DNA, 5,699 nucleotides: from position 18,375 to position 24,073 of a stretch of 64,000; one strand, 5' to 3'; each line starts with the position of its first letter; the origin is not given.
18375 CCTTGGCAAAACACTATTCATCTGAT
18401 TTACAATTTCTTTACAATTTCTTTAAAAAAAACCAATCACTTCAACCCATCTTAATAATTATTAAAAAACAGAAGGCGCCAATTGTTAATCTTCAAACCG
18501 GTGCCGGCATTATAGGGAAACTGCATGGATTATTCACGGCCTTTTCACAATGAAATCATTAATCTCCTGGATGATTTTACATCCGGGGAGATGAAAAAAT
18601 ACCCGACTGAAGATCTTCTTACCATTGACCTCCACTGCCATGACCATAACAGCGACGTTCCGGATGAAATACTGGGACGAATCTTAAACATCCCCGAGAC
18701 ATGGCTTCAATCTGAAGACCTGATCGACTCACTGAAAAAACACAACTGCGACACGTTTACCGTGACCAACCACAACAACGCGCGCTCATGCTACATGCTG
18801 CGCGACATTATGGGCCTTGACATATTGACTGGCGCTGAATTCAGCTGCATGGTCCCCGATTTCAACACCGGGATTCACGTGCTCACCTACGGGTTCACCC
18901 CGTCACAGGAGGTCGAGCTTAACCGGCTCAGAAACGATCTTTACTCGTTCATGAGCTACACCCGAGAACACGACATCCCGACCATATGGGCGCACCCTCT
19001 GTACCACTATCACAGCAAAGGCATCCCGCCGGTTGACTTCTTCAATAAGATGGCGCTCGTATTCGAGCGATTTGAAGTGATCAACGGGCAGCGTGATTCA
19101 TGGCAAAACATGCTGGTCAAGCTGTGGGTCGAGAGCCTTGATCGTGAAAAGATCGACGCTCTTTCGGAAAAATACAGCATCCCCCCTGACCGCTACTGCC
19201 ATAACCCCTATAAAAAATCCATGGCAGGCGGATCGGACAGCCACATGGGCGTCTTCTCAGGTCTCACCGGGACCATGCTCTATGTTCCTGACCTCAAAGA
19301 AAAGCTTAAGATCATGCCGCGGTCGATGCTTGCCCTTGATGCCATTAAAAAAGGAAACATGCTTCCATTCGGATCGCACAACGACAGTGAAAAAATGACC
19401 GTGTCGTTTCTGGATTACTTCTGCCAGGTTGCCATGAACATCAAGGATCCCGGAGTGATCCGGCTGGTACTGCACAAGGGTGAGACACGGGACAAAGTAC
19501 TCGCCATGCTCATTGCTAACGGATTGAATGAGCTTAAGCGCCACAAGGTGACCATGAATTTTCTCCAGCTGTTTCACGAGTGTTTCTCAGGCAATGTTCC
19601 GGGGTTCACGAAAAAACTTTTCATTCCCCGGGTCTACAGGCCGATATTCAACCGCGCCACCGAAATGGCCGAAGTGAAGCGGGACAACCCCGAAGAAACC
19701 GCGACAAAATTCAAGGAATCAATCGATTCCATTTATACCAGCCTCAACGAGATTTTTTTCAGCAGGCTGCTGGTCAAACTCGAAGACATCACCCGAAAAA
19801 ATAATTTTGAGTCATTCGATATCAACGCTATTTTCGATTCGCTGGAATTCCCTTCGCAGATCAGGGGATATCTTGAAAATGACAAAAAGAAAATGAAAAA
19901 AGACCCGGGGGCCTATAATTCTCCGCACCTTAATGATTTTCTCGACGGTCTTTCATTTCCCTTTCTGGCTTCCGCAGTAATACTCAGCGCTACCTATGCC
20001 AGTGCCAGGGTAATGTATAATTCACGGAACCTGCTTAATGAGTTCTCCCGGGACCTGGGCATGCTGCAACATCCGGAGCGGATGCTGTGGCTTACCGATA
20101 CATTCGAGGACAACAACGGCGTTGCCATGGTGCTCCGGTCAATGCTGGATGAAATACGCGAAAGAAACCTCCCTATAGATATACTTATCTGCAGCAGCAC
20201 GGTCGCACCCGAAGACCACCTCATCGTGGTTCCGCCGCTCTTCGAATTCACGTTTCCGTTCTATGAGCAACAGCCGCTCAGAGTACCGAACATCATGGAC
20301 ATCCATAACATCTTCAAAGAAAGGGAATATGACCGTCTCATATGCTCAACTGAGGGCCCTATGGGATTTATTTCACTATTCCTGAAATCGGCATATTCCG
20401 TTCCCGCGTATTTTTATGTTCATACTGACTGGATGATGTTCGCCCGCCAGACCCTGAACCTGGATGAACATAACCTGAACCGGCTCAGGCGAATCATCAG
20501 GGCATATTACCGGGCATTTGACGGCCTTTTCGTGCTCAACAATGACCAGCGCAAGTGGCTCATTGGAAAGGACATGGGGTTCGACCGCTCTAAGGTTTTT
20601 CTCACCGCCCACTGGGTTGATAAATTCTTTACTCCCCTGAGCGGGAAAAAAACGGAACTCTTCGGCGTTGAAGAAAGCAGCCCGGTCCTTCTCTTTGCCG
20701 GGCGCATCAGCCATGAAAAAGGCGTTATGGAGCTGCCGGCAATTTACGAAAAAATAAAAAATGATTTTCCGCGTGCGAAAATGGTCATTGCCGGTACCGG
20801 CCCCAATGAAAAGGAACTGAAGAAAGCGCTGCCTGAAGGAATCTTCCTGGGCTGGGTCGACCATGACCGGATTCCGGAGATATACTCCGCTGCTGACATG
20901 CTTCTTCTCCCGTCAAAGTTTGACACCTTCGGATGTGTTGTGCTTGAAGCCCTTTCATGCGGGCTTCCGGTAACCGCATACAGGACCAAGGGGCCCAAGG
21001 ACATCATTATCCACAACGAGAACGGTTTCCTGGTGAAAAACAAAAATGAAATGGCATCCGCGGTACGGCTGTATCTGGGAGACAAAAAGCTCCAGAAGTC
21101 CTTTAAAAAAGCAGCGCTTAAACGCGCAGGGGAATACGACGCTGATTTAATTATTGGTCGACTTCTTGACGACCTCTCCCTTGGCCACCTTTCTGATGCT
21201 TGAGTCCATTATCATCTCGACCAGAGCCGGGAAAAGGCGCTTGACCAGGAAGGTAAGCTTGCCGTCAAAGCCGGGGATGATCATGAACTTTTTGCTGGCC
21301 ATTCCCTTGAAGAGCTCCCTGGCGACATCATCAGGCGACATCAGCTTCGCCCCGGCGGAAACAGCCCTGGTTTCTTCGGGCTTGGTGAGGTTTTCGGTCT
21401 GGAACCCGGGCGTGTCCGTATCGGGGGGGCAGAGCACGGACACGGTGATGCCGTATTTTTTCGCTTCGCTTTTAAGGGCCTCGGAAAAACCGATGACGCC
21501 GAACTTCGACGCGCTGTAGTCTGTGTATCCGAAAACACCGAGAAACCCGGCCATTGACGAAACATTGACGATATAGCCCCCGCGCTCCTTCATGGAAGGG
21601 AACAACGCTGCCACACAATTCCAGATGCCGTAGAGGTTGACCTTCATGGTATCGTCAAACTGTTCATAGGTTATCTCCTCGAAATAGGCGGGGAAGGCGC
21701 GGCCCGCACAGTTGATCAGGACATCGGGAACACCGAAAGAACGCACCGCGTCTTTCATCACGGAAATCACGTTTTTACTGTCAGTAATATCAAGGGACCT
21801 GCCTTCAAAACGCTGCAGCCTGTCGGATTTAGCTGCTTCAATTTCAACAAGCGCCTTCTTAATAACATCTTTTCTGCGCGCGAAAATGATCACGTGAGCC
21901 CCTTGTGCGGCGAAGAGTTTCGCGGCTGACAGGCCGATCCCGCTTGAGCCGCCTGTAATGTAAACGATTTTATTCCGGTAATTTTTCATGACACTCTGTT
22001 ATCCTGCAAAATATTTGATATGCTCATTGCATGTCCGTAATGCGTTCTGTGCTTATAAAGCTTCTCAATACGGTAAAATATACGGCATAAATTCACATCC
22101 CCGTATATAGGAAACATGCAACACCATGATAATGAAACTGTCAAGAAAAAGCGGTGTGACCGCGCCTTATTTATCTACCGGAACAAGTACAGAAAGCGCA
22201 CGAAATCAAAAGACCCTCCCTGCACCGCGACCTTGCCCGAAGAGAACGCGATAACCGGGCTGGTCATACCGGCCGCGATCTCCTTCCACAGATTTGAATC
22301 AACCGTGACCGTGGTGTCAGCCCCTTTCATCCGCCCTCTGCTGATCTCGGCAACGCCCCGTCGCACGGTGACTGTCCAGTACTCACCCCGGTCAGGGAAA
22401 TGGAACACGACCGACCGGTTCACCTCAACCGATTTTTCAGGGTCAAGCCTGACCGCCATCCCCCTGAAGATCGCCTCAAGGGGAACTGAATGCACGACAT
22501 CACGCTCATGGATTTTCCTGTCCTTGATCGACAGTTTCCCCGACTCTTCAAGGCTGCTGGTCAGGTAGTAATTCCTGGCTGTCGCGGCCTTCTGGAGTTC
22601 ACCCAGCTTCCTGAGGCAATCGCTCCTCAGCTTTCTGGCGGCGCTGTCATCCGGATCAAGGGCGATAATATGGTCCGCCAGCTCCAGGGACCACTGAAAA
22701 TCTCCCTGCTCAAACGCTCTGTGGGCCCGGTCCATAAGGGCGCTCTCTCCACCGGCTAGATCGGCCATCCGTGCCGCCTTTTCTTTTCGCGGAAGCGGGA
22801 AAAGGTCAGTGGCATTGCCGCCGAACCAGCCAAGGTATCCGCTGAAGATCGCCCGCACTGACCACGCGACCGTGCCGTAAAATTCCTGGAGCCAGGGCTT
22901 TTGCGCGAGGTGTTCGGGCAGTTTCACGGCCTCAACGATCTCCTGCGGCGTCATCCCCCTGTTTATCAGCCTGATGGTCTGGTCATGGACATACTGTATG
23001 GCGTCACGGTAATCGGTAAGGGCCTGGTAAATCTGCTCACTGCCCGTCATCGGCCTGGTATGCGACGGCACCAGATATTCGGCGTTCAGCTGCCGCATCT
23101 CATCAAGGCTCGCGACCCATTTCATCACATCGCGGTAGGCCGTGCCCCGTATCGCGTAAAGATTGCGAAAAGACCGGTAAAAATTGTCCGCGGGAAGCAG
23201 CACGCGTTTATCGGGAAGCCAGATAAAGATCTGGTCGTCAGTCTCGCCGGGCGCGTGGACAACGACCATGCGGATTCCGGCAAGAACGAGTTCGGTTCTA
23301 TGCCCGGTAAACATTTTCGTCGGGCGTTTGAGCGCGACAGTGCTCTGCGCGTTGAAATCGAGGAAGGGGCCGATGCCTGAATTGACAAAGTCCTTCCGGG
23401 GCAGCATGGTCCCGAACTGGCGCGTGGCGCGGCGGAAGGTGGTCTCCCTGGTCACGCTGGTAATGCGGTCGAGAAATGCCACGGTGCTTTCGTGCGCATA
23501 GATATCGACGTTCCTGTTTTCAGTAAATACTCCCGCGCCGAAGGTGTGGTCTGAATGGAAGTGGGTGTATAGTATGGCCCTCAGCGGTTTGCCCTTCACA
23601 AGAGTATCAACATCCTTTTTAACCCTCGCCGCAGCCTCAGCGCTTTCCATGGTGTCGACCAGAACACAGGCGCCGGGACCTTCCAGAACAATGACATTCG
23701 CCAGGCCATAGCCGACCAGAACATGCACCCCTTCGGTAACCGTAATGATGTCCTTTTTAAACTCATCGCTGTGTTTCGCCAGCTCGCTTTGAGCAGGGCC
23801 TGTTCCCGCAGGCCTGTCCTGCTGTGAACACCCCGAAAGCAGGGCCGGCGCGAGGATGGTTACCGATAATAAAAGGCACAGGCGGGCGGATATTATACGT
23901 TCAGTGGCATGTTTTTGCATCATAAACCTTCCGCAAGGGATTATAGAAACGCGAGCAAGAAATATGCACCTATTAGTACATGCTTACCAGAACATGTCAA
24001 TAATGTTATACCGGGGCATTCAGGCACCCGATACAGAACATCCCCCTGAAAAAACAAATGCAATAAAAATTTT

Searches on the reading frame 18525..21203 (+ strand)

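Call 78: search_protein_families(library=pfam, proteins=[window:18525-21203:+], max_evalue=0.001)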
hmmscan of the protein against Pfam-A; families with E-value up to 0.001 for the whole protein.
window:18525-21203:+ (892 aa): 6 families
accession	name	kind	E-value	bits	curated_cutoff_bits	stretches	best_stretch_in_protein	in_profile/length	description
PF00534.26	Glycos_transf_1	-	1.8e-33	115.9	26.4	1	716-866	12-171/172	Glycosyl transferases group 1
PF13692.12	Glyco_trans_1_4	-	2.4e-27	96.4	27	1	720-851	2-140/142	Glycosyl transferases group 1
PF13439.12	Glyco_transf_4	-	6.7e-10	39.7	28.5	1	531-699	2-167/170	Glycosyltransferase Family 4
PF13524.12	Glyco_trans_1_2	-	7.4e-08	32.9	25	1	743-868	8-129/144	Glycosyl transferase-like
PF13579.12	Glyco_trans_4_4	-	0.00035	21.4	29.7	1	531-691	1-152/158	Glycosyl transferase 4-like domain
PF20706.3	GT4-conflict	-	0.00046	19.7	26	1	779-827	271-319/385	Family 4 Glycosyltransferase in conflict systems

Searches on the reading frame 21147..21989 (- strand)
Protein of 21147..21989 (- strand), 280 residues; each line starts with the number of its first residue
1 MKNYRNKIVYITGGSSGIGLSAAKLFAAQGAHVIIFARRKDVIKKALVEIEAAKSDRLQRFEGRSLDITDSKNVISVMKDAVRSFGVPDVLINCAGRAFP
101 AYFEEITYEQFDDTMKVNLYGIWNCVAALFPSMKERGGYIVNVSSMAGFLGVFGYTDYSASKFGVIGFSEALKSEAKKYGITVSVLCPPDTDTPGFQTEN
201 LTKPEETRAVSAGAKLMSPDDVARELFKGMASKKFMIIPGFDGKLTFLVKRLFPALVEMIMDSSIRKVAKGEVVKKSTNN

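Call 78: search_protein_families(library=pfam, proteins=[window:21147-21989:-], max_evalue=0.001)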
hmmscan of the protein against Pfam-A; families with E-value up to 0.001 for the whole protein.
window:21147-21989:- (280 aa): 4 families
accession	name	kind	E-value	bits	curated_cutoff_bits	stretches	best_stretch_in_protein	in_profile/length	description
PF00106.31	adh_short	-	7.5e-51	172.8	26.6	1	7-200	1-191/195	short chain dehydrogenase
PF13561.12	adh_short_C2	-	3.2e-34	119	27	1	16-223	6-210/236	Enoyl-(Acyl carrier protein) reductase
PF08659.16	KR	-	1.6e-15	57.9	22.6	1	10-162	4-153/180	KR domain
PF01370.27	Epimerase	-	0.00013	21.9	20.9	1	9-119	1-92/240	NAD dependent epimerase/dehydratase family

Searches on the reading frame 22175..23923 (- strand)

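Call 78: search_protein_families(library=pfam, proteins=[window:22175-23923:-], max_evalue=0.001)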
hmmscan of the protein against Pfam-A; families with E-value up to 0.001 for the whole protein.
window:22175-23923:- (582 aa): 7 families
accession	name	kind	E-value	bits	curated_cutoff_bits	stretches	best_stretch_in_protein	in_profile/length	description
PF14863.12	Alkyl_sulf_dimr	-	6.1e-47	159.9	26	1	325-459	1-135/139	Alkyl sulfatase dimerisation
PF00753.33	Lactamase_B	-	3.6e-23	83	22.7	1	73-288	4-196/196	Metallo-beta-lactamase superfamily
PF14864.11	Alkyl_sulf_C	-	3e-15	57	27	1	473-580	4-112/125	Alkyl sulfatase C-terminal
PF12706.13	Lactamase_B_2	-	1.6e-06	28.3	27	1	87-155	3-74/200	Beta-lactamase superfamily domain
PF13432.12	TPR_16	-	5.4e-05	24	32.7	1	398-449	2-53/65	Tetratricopeptide repeat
PF02036.22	SCP2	-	0.00025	21.8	21.3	1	504-569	23-88/101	SCP-2 sterol transfer family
PF07719.23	TPR_2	-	0.00036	20.9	27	0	395-426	3-34/34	Tetratricopeptide repeat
